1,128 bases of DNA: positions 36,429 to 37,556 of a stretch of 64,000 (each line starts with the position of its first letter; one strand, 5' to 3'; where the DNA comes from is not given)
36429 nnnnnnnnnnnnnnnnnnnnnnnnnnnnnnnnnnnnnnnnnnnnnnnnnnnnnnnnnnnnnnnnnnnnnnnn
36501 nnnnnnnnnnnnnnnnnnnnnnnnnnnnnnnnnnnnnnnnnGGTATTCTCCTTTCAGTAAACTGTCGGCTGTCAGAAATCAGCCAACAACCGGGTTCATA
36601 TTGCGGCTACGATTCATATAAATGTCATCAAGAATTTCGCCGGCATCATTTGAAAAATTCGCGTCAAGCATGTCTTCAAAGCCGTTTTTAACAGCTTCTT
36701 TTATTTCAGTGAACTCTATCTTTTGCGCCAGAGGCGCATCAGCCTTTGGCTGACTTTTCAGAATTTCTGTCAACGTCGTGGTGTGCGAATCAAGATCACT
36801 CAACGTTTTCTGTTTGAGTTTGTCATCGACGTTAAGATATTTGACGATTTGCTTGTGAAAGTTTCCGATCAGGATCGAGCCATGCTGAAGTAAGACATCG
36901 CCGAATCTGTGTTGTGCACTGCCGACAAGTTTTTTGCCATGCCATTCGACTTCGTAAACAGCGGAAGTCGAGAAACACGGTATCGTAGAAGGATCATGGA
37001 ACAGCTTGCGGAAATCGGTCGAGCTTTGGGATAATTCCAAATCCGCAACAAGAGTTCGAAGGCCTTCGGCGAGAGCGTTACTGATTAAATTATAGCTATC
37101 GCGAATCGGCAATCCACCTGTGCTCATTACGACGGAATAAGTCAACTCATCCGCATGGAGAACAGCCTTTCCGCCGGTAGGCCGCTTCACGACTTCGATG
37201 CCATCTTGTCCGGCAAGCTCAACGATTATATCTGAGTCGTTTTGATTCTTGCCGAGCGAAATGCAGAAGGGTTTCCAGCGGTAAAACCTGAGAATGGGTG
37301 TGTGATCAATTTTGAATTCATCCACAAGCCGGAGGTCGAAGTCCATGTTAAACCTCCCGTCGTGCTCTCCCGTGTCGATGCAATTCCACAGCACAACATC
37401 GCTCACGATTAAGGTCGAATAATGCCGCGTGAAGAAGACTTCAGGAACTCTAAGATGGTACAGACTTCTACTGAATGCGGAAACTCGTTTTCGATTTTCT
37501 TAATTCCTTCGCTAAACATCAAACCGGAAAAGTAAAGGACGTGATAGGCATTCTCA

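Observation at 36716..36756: The same palindrome is read in the same frame in two unrelated proteins (ADAPLAQ)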

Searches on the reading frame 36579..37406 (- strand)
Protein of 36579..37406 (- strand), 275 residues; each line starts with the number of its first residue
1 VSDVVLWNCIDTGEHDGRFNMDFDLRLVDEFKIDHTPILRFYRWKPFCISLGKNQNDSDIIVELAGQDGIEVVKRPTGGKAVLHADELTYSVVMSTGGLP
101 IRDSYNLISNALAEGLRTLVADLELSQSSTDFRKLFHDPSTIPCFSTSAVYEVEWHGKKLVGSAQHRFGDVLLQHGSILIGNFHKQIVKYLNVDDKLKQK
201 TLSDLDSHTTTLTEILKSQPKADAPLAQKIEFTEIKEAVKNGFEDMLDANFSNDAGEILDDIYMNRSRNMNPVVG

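Call 32: find_homologous_proteins(query=window:36579-37406:-, max_evalue=1e-20)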
Query window:36579-37406:- (275 aa): 1573 proteins with E <= 1e-20 among 2956 candidates; the best 120 are listed.
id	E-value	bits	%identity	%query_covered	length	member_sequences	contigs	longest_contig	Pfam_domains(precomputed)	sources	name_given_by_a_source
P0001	2.6e-161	554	97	93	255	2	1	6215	PF03099.25,PF21948.2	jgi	jgi:lipoate-protein ligase A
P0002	1.3e-131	456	76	98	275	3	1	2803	PF03099.25,PF21948.2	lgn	-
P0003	7.6e-125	434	80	93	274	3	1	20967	PF03099.25,PF21948.2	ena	-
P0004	3.1e-120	419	72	93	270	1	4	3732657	PF03099.25,PF21948.2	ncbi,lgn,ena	-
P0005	4.8e-118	412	72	93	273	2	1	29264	PF03099.25,PF21948.2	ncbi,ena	-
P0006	8.9e-114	398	72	90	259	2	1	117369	PF03099.25,PF21948.2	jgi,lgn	-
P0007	1.2e-112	394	72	89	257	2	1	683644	PF03099.25,PF21948.2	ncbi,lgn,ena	-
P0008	3.4e-111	389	73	89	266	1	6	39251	PF03099.25,PF21948.2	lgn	-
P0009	1.4e-108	381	71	90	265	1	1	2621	PF03099.25,PF21948.2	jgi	-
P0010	5.0e-108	379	69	93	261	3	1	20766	PF03099.25,PF21948.2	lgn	-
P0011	2.0e-107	377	71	89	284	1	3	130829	PF03099.25,PF21948.2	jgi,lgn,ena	jgi:lipoate-protein ligase A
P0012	2.1e-106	374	65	99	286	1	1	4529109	PF03099.25,PF21948.2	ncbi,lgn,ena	-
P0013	1.3e-105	371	68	90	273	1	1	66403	PF03099.25,PF21948.2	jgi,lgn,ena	-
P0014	1.9e-105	370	71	88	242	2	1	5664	PF03099.25,PF21948.2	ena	-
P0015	5.9e-105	369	68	89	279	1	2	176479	PF03099.25,PF21948.2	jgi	jgi:lipoate-protein ligase A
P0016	8.7e-104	365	71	85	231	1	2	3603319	PF03099.25,PF21948.2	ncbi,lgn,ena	-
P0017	2.1e-103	364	73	84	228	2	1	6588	PF03099.25,PF21948.2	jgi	jgi:lipoate-protein ligase A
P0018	3.1e-103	363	66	92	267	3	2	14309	PF03099.25,PF21948.2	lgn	-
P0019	5.0e-103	363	66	89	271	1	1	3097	PF03099.25,PF21948.2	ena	-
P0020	8.9e-103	362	68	88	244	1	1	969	PF03099.25,PF21948.2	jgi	-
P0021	1.8e-102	361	69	89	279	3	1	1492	PF03099.25,PF21948.2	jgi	jgi:lipoate-protein ligase A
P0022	2.5e-102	360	68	89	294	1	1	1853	PF03099.25,PF21948.2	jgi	jgi:lipoyl(octanoyl) transferase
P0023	6.1e-102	359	67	91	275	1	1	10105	PF03099.25,PF21948.2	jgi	jgi:lipoyl(octanoyl) transferase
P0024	7.0e-102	359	69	89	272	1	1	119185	PF03099.25,PF21948.2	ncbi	-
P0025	3.5e-101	356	68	91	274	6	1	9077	PF03099.25,PF21948.2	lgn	-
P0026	5.9e-100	352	65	90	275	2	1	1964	PF03099.25,PF21948.2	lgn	-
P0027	8.2e-100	352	65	87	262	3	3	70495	PF03099.25,PF21948.2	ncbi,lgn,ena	-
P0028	2.3e-99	351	70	86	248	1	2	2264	PF03099.25,PF21948.2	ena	-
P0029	2.8e-99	350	64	89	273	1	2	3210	PF03099.25,PF21948.2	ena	-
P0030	6.6e-99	349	64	90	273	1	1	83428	PF03099.25,PF21948.2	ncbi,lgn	-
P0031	7.8e-99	349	65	92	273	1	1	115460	PF03099.25,PF21948.2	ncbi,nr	ncbi:MAG: lipoate--protein ligase family protein [Bacteroidetes bacterium]|nr:lipoate--protein ligas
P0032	3.7e-98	347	63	97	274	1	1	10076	PF03099.25,PF21948.2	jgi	jgi:lipoyl(octanoyl) transferase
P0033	1.6e-97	345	62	95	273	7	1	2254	PF03099.25,PF21948.2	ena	-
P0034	1.9e-97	344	63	91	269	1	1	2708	PF03099.25,PF21948.2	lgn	-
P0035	5.0e-97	343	63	92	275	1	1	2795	PF03099.25,PF21948.2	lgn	-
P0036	1.5e-96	341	63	90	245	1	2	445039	PF03099.25,PF21948.2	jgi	jgi:lipoate-protein ligase A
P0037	4.6e-96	340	63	91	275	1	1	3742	PF03099.25,PF21948.2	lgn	-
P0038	1.1e-95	338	61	98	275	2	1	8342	PF03099.25,PF21948.2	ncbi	-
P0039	2.6e-95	337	60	97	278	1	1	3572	PF03099.25,PF21948.2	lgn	-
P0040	6.3e-95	336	64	90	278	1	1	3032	PF03099.25,PF21948.2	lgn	-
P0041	2.2e-94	334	62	94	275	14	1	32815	PF03099.25,PF21948.2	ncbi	-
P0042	4.6e-94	333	74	72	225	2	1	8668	PF03099.25,PF21948.2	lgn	-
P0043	8.2e-94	332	59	98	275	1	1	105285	PF03099.25,PF21948.2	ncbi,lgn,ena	-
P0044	8.3e-94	332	59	98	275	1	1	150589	PF03099.25,PF21948.2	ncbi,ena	-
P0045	1.6e-93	331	59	98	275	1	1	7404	PF03099.25,PF21948.2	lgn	-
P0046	2.2e-93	331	59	98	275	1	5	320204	PF03099.25,PF21948.2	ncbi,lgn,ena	-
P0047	2.2e-93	331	67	85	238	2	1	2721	PF03099.25,PF21948.2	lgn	-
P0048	3.3e-93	330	66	84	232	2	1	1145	PF03099.25,PF21948.2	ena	-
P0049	1.0e-92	329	62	90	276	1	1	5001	PF03099.25,PF21948.2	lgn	-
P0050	3.7e-92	327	63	89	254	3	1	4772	PF03099.25,PF21948.2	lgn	-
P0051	1.5e-91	325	61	91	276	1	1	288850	PF03099.25,PF21948.2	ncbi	-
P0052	8.1e-91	322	65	86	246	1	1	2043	PF03099.25,PF21948.2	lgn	-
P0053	8.4e-91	322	61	90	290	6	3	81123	PF03099.25,PF21948.2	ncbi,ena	-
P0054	1.6e-90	322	61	88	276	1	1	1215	PF03099.25,PF21948.2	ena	-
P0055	1.9e-90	321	62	89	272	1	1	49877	PF03099.25,PF21948.2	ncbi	-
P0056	1.9e-90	321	62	89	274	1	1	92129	PF03099.25,PF21948.2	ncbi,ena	-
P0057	2.4e-90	321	58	95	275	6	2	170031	PF03099.25,PF21948.2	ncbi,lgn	-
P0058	1.1e-89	319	65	85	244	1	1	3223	PF03099.25,PF21948.2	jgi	jgi:lipoate-protein ligase A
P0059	1.7e-89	318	58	94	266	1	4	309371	PF03099.25,PF21948.2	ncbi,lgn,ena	-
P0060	2.5e-89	318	65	85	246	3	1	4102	PF03099.25,PF21948.2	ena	-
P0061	1.2e-74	269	51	92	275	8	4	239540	PF03099.25,PF21948.2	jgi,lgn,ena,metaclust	metaclust:\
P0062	3.1e-69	252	50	89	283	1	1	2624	PF03099.25,PF21948.2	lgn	-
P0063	1.2e-68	250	48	91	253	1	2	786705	PF03099.25,PF21948.2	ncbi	ncbi:MAG: lipoate--protein ligase family protein [Candidatus Kryptoniota bacterium]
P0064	1.6e-65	240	46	92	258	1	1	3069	PF03099.25,PF21948.2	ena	-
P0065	3.4e-65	238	47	89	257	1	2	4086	PF03099.25,PF21948.2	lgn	-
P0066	3.6e-64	235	49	89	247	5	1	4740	PF03099.25,PF21948.2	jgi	jgi:lipoate-protein ligase A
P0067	1.5e-63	233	45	89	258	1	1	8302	PF03099.25,PF21948.2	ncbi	-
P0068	5.3e-63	231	47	89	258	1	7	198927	PF03099.25,PF21948.2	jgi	jgi:lipoate-protein ligase A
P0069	2.5e-62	229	47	85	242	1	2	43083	PF03099.25,PF21948.2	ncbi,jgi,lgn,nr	ncbi:MAG: lipoate--protein ligase family protein [Bacteroidota bacterium]|jgi:lipoate-protein ligase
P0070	3.0e-62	229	48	90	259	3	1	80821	PF03099.25,PF21948.2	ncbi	-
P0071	3.1e-62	229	46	88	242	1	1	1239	PF03099.25,PF21948.2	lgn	-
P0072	4.4e-62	228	46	88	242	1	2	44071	PF03099.25,PF21948.2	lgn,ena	-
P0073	4.5e-62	228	45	89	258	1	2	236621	PF03099.25,PF21948.2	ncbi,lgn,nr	ncbi:lipoate--protein ligase family protein [bacterium]|nr:lipoate--protein ligase family protein [b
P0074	5.7e-62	228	45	88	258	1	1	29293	PF03099.25,PF21948.2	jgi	jgi:lipoyl(octanoyl) transferase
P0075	8.8e-62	227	47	85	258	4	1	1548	PF03099.25,PF21948.2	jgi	jgi:lipoate-protein ligase A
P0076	9.1e-62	227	46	89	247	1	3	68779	PF03099.25,PF21948.2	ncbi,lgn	-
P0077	1.8e-61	226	47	89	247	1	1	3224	PF03099.25,PF21948.2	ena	-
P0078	2.5e-61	226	47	89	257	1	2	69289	PF03099.25,PF21948.2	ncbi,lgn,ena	-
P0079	4.3e-61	225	47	90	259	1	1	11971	PF03099.25,PF21948.2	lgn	-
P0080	9.1e-61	224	46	89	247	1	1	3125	PF03099.25,PF21948.2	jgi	jgi:lipoyl(octanoyl) transferase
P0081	1.5e-60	223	45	88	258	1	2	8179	PF03099.25,PF21948.2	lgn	-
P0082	2.0e-60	223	47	85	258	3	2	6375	PF03099.25,PF21948.2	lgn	-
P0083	2.0e-60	223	45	85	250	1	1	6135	PF03099.25,PF21948.2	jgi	jgi:lipoyl(octanoyl) transferase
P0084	2.3e-60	223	46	88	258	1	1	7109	PF03099.25,PF21948.2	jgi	jgi:lipoate-protein ligase A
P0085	3.9e-60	222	44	92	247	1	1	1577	PF03099.25,PF21948.2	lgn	-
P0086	4.2e-60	222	45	88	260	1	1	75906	PF03099.25,PF21948.2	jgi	jgi:lipoyl(octanoyl) transferase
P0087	6.2e-60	221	47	89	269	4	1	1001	PF03099.25,PF21948.2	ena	-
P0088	1.5e-59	220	46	92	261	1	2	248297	PF03099.25,PF21948.2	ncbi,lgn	-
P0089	1.6e-59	220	45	89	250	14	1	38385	PF03099.25,PF21948.2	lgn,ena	-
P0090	1.6e-59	220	45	90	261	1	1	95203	PF03099.25,PF21948.2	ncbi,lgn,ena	-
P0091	2.0e-59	220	46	88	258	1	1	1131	PF03099.25,PF21948.2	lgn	-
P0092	1.1e-58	217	46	85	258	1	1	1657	PF03099.25,PF21948.2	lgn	-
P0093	1.5e-58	217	46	85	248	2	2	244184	PF03099.25,PF21948.2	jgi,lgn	jgi:lipoate-protein ligase A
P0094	1.7e-58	217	45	89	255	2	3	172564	PF03099.25,PF21948.2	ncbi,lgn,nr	ncbi:MAG: lipoate--protein ligase family protein [Candidatus Kryptonium sp.]|nr:lipoate--protein lig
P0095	2.5e-58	216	45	89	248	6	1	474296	PF03099.25,PF21948.2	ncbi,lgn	ncbi:MAG: lipoate--protein ligase family protein [Ignavibacteria bacterium]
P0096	3.4e-58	216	45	90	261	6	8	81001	PF03099.25,PF21948.2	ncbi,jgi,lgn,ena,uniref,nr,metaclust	ncbi:lipoate-protein ligase A [Candidatus Chrysopegis kryptomonas]|uniref:Lipoate-protein ligase A n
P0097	4.4e-58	215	46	92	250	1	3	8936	PF03099.25,PF21948.2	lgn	-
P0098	5.6e-58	215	45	89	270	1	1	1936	PF03099.25,PF21948.2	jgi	-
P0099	6.3e-58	215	44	88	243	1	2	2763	PF03099.25,PF21948.2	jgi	jgi:lipoyl(octanoyl) transferase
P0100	9.0e-58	214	45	88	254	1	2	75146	PF03099.25,PF21948.2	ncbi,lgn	ncbi:MAG: lipoate--protein ligase family protein [Bacteroidota bacterium]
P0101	1.5e-57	213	46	90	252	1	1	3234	PF03099.25,PF21948.2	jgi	-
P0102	1.5e-57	213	47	89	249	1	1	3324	PF03099.25,PF21948.2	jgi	jgi:lipoate-protein ligase A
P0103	1.7e-57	213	46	89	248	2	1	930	PF03099.25,PF21948.2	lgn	-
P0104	5.1e-57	212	42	91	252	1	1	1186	PF03099.25,PF21948.2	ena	-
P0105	7.1e-57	211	46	89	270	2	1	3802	PF03099.25,PF21948.2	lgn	-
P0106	7.4e-57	211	47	78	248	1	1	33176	PF03099.25,PF21948.2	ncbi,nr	ncbi:MAG: hypothetical protein N3F03_08190 [Ignavibacteria bacterium]|nr:hypothetical protein [Ignav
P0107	9.4e-57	211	45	89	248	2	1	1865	PF03099.25,PF21948.2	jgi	jgi:lipoate-protein ligase A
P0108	1.1e-56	211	44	91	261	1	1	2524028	PF03099.25,PF21948.2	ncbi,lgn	-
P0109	1.1e-56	211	45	90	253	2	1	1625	PF03099.25,PF21948.2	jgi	-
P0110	1.2e-56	210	44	90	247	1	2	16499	PF03099.25,PF21948.2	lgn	-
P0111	1.3e-56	210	44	88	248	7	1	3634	PF03099.25,PF21948.2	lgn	-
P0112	1.3e-56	210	44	89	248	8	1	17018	PF03099.25,PF21948.2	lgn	-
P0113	1.4e-56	210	45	89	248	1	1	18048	PF03099.25,PF21948.2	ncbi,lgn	-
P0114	1.4e-56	210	44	89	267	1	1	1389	PF03099.25,PF21948.2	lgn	-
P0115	1.5e-56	210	49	78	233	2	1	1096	PF03099.25,PF21948.2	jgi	jgi:Lipoate-protein ligase A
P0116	2.7e-56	209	44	89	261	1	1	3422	PF03099.25,PF21948.2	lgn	-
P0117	2.8e-56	209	45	91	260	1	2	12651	PF03099.25,PF21948.2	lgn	-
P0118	3.2e-56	209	44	89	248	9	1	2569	PF03099.25,PF21948.2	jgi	-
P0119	3.2e-56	209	44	93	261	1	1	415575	PF03099.25,PF21948.2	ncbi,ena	-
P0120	4.0e-56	209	45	90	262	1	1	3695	PF03099.25,PF21948.2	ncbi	ncbi:MAG: lipoate--protein ligase family protein [Ignavibacteria bacterium]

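Call 36: find_encoding_contigs(protein=P0003, flank=3000, max_places=2)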
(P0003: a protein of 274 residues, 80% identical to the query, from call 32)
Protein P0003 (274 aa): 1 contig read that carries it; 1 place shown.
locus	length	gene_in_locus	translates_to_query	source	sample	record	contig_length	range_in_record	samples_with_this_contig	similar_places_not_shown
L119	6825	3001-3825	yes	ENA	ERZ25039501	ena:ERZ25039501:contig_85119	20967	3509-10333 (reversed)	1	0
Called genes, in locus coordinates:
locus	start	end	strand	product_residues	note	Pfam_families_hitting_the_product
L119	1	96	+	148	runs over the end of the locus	PF04613:LpxD, PF00132:Hexapep (weak)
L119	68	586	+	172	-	PF00132:Hexapep, PF14602:Hexapep_2 (faint), PF25084:LbH_EIF2B (faint), PF25087:GMPPB_C (faint), PF00132:Hexapep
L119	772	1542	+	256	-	PF03331:LpxC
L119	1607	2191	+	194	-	PF22817:ApeP-like, PF07977:FabA, PF22818:ApeI-like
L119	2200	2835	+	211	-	PF25084:LbH_EIF2B, PF25087:GMPPB_C, PF00132:Hexapep, PF25087:GMPPB_C (weak), PF00132:Hexapep, PF13720:Acetyltransf_11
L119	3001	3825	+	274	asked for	PF21948:LplA-B_cat, PF03099:BPL_LplA_LipB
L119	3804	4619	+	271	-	PF02548:Pantoate_transf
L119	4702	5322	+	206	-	-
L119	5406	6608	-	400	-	PF04108:ATG17_like (faint), PF02646:RmuC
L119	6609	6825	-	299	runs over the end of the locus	PF01882:DUF58, PF13519:VWA_2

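Call 37: find_encoding_contigs(protein=P0002, flank=3000, max_places=2)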
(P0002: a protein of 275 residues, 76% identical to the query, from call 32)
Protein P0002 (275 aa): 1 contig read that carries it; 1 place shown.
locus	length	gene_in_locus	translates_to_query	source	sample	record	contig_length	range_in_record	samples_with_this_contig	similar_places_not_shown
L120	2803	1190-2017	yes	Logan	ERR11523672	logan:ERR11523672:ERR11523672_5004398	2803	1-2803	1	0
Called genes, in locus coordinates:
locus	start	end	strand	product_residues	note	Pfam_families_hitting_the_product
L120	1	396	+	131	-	?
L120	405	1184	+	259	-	PF25084:LbH_EIF2B (weak), PF25087:GMPPB_C, PF00132:Hexapep, PF13720:Acetyltransf_11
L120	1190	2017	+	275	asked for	PF21948:LplA-B_cat, PF03099:BPL_LplA_LipB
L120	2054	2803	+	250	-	?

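Call 44: predict_structure(alignment_id=A3)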
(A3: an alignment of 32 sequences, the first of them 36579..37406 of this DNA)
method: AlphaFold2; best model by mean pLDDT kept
length: 275 residues; sequences in the alignment: 32
mean_pLDDT: 84.1   pTM: 0.84
mean pLDDT of the five models: 84.1, 83.9, 82.8, 82.6, 82.3
residues with pLDDT >= 90: 169; 70-90: 51; 50-70: 35; < 50: 20
segments of 3 or more residues with pLDDT < 50: 256-261, 265-275
pLDDT, mean of each block of 10 residues (from residue 1): 79 95 95 95 95 87 96 89 93 94 91 95 81 62 60 90 91 94 93 90 89 89 58 95 95 58 48 34
secondary structure, 60 per line:
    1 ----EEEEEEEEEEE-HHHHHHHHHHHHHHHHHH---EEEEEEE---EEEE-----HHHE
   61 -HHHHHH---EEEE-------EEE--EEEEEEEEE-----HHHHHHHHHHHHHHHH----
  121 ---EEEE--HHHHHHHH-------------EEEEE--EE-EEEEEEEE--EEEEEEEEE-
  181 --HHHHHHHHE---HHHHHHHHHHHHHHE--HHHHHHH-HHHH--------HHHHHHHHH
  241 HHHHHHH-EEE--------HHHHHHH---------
elements in order: E5-15 H17-34 E38-44 E48-51 H62-67 E71-74 E82-84 E87-95 H101-116 E124-127 H130-137 E151-155 E161-168 E171-179 H183-190 H195-208 H212-218 H220-223 H232-247 E249-251 H260-266
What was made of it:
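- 36724..36753 (+): E copy 4: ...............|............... (hairpin A then hairpin B as read on the + strand). It lies inside the LplA-family ORF on the - strand and is translated as (S)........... Coil with pLDDT 58 in the AF2 model (call 44).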

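Call 77: search_protein_families(library=pfam, proteins=[window:36579-37406:-], max_evalue=0.001)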
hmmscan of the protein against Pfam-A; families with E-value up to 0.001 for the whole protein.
window:36579-37406:- (275 aa): 2 families
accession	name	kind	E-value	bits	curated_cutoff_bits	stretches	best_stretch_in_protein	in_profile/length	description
PF21948.1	LplA-B_cat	-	8.2e-29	101.4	27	1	16-243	1-199/200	Lipoyl protein ligase A/B catalytic domain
PF03099.24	BPL_LplA_LipB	-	4.2e-12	46.6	21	1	59-181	15-131/133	Biotin/lipoate A/B protein ligase family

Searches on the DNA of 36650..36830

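Call 43: search_rna_families(source=window, start=36650, end=36830, threshold=evalue, max_evalue=10)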
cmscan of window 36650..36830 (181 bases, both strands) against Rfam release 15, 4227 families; matches with E-value up to 10: 1.
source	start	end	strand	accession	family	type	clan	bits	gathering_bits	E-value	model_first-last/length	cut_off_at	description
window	36651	36758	+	RF01456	VrrA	Gene; antisense;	-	18.7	50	0.36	1-140/140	no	Vibrio regulatory RNA of OmpA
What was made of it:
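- Tried and rejected: A permissive search around copy 4 gave only a chance VrrA match, E = 0.36 (call 43).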
